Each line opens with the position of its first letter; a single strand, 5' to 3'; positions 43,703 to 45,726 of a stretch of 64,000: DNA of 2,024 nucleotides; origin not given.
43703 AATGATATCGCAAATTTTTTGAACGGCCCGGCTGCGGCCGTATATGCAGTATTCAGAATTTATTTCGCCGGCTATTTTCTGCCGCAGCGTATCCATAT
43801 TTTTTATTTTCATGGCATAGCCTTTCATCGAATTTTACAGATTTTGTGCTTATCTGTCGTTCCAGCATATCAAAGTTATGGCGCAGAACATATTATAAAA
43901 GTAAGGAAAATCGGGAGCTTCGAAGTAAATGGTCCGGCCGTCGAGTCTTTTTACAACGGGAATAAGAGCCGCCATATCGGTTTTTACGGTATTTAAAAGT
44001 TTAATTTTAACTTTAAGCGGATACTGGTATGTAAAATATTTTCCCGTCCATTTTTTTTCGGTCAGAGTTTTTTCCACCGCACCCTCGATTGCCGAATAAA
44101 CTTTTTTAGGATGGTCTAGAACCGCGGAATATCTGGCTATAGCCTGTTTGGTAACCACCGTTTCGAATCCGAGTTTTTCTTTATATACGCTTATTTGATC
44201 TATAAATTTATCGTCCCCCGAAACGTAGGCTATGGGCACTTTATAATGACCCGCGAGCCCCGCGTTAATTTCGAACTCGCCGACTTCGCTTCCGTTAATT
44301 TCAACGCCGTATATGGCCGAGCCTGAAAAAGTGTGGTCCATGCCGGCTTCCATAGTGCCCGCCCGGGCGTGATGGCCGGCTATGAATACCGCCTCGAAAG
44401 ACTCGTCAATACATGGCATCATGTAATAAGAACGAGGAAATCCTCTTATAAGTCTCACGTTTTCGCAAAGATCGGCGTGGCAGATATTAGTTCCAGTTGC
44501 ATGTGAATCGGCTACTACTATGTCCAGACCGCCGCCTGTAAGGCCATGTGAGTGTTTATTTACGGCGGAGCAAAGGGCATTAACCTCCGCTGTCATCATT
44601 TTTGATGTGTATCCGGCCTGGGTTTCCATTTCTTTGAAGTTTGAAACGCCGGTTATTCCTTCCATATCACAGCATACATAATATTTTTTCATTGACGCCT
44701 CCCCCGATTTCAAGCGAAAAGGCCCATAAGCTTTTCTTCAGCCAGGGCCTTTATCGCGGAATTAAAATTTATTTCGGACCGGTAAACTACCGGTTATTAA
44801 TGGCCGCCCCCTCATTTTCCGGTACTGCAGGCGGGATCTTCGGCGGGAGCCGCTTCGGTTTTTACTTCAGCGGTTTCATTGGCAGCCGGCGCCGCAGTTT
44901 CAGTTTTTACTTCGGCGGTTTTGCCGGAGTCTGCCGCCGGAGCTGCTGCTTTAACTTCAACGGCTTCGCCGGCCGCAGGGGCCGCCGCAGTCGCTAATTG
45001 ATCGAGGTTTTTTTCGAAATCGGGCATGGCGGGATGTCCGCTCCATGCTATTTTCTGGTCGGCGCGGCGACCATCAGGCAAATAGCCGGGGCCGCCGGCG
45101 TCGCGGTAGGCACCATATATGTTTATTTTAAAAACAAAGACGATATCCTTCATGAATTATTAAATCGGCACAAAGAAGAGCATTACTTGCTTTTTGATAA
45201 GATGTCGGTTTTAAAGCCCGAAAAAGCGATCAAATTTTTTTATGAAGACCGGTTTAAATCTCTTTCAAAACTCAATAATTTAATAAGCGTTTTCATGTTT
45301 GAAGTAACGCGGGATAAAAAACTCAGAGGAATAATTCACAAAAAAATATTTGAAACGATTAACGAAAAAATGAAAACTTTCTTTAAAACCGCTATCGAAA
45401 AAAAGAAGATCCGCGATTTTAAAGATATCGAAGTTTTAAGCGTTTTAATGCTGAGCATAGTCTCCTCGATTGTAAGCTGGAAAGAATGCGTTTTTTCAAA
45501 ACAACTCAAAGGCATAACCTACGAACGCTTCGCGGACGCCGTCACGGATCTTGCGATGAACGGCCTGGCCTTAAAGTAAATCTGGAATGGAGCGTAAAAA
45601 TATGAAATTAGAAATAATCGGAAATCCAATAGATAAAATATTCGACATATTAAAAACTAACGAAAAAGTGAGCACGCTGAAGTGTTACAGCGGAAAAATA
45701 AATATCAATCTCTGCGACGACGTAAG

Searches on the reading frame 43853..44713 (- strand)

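Call 75: search_protein_families(library=pfam, proteins=[window:43853-44713:-], max_evalue=0.001)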
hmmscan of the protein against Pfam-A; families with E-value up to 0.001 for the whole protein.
window:43853-44713:- (287 aa): 1 family
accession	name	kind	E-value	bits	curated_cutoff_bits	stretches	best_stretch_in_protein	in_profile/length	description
PF04951.18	Peptidase_M55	-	2.1e-75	254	25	1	10-276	2-262/264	D-aminopeptidase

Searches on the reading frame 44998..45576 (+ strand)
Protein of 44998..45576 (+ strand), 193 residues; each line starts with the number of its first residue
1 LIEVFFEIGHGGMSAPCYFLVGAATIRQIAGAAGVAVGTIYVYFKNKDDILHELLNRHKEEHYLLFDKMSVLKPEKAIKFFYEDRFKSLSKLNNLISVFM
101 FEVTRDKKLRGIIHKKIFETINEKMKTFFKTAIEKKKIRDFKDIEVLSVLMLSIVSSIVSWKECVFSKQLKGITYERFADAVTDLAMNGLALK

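Call 75: search_protein_families(library=pfam, proteins=[window:44998-45576:+], max_evalue=0.001)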
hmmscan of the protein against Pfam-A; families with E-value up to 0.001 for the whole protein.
window:44998-45576:+ (193 aa): 1 family
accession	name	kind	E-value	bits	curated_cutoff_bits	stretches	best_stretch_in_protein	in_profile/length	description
PF00440.29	TetR_N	-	6.1e-10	39.2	24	1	23-54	16-47/47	Bacterial regulatory proteins, tetR family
